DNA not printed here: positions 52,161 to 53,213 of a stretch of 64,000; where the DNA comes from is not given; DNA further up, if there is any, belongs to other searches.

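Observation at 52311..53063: A CDP-alcohol phosphotransferase inside the phosphonate cluster is a candidate phosphonolipid synthase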

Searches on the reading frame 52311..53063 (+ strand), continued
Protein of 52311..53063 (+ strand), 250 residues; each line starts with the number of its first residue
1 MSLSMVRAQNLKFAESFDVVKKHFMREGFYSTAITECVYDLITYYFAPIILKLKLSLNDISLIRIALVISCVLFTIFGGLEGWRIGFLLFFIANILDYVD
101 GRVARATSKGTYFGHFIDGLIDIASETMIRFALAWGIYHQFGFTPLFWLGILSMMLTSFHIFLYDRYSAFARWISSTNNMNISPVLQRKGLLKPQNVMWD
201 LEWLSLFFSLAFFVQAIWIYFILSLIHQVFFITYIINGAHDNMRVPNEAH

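Call 98: find_encoding_contigs(protein=P0165, flank=10000, max_places=3)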
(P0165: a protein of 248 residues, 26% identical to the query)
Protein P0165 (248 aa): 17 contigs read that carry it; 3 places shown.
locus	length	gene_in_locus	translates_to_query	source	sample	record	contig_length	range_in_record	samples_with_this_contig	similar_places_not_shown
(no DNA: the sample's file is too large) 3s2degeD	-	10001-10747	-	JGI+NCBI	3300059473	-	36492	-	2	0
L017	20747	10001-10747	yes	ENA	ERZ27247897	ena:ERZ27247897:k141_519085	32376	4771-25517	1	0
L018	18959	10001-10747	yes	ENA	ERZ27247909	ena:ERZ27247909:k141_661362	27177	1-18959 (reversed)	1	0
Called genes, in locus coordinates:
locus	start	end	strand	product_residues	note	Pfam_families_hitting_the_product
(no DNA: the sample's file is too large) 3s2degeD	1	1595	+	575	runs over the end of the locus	PF13522:GATase_6, PF13537:GATase_7, PF00733:Asn_synthase, PF06508:QueC (faint)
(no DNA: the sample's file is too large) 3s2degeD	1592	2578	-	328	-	PF03102:NeuB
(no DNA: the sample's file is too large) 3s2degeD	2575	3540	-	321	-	PF00106:adh_short (weak), PF01073:3Beta_HSD, PF01370:Epimerase, PF02719:Polysacc_synt_2, PF04321:RmlD_sub_bind, PF07993:NAD_binding_4 (weak), PF16363:GDP_Man_Dehyd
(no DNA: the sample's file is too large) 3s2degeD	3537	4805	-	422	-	PF03721:UDPG_MGDP_dh_N, PF00984:UDPG_MGDP_dh, PF03720:UDPG_MGDP_dh_C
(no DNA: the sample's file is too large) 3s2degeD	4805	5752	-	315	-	PF13489:Methyltransf_23 (weak)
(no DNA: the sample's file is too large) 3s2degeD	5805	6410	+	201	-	PF00117:GATase, PF01174:SNO (weak)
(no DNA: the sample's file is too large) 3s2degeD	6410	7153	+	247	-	PF00977:His_biosynth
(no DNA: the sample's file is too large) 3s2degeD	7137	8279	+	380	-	-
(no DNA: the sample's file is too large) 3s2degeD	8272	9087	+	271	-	PF00551:Formyl_trans_N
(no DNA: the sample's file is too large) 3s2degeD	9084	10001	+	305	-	PF01522:Polysacc_deac_1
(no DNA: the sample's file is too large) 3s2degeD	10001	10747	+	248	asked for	PF01066:CDP-OH_P_transf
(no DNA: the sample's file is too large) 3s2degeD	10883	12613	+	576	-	PF27859:LIC12162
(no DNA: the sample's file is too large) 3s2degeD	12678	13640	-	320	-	-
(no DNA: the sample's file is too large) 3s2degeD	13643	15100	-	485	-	PF03062:MBOAT, PF13813:MBOAT_2 (weak)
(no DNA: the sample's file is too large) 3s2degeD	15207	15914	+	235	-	PF00483:NTP_transferase, PF12804:NTP_transf_3 (weak)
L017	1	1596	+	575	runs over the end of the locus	PF13522:GATase_6, PF13537:GATase_7, PF00733:Asn_synthase, PF06508:QueC (faint)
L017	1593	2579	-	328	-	PF03102:NeuB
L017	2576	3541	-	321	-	PF00106:adh_short (weak), PF01073:3Beta_HSD, PF01370:Epimerase, PF02719:Polysacc_synt_2, PF04321:RmlD_sub_bind, PF07993:NAD_binding_4 (weak), PF16363:GDP_Man_Dehyd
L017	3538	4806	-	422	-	PF03721:UDPG_MGDP_dh_N, PF00984:UDPG_MGDP_dh, PF03720:UDPG_MGDP_dh_C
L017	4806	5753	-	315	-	PF13489:Methyltransf_23 (weak)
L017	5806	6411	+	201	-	PF00117:GATase, PF01174:SNO (weak)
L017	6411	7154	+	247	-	PF00977:His_biosynth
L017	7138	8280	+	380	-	-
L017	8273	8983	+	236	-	PF00551:Formyl_trans_N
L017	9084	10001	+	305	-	PF01522:Polysacc_deac_1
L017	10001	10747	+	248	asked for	PF01066:CDP-OH_P_transf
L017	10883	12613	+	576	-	PF27859:LIC12162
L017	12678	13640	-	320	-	-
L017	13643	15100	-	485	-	PF03062:MBOAT, PF13813:MBOAT_2 (weak)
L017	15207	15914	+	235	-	PF00483:NTP_transferase, PF12804:NTP_transf_3 (weak)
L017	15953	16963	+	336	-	PF01370:Epimerase, PF16363:GDP_Man_Dehyd, PF02719:Polysacc_synt_2 (weak)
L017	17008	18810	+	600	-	PF00664:ABC_membrane, PF00005:ABC_tran, PF02463:SMC_N, PF13304:AAA_21 (faint)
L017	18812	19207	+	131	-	-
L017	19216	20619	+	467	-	PF00535:Glycos_transf_2, PF10111:Glyco_tranf_2_2, PF13641:Glyco_tranf_2_3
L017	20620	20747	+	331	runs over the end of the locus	PF01522:Polysacc_deac_1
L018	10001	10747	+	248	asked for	PF01066:CDP-OH_P_transf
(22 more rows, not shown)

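Call 110: search_protein_families(library=ncbifam, proteins=[L009:5712-6461:+], max_evalue=0.00001)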
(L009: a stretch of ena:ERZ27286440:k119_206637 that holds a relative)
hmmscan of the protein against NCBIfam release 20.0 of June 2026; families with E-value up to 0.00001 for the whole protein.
L009:5712-6461:+ (249 aa): 7 families
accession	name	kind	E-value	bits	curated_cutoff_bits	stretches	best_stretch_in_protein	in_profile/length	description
TIGR03992.1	Arch_glmU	subfamily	1.6e-17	63.5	292.1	1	9-159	3-146/393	bifunctional sugar-1-phosphate nucleotidylyltransferase/acetyltransferase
NF041173.1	Sug_nt_acttase_Thmprot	equivalog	1.1e-13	51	600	1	9-238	3-216/405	bifunctional sugar-1-phosphate nucleotidylyltransferase/acetyltransferase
NF041313.1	UDPGP_AglF_Halo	equivalog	4.6e-11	42.6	400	1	10-161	4-154/234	UTP--glucose-1-phosphate uridylyltransferase AglF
TIGR01173.1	glmU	equivalog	2.1e-09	36.7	366.85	1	8-143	2-130/452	bifunctional UDP-N-acetylglucosamine diphosphorylase/glucosamine-1-phosphate N-acetyltransferase GlmU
NF010940.0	PRK14360.1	equivalog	6.7e-09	34.8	602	1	9-132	4-121/452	bifunctional UDP-N-acetylglucosamine diphosphorylase/glucosamine-1-phosphate N-acetyltransferase GlmU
TIGR01208.1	rmlA_long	equivalog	1e-07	31.2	320.25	1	10-186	3-178/353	glucose-1-phosphate thymidylyltransferase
NF038362.1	Sden_1164_fam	equivalog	7e-06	25.7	300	1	9-188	4-190/266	Sden_1164 family protein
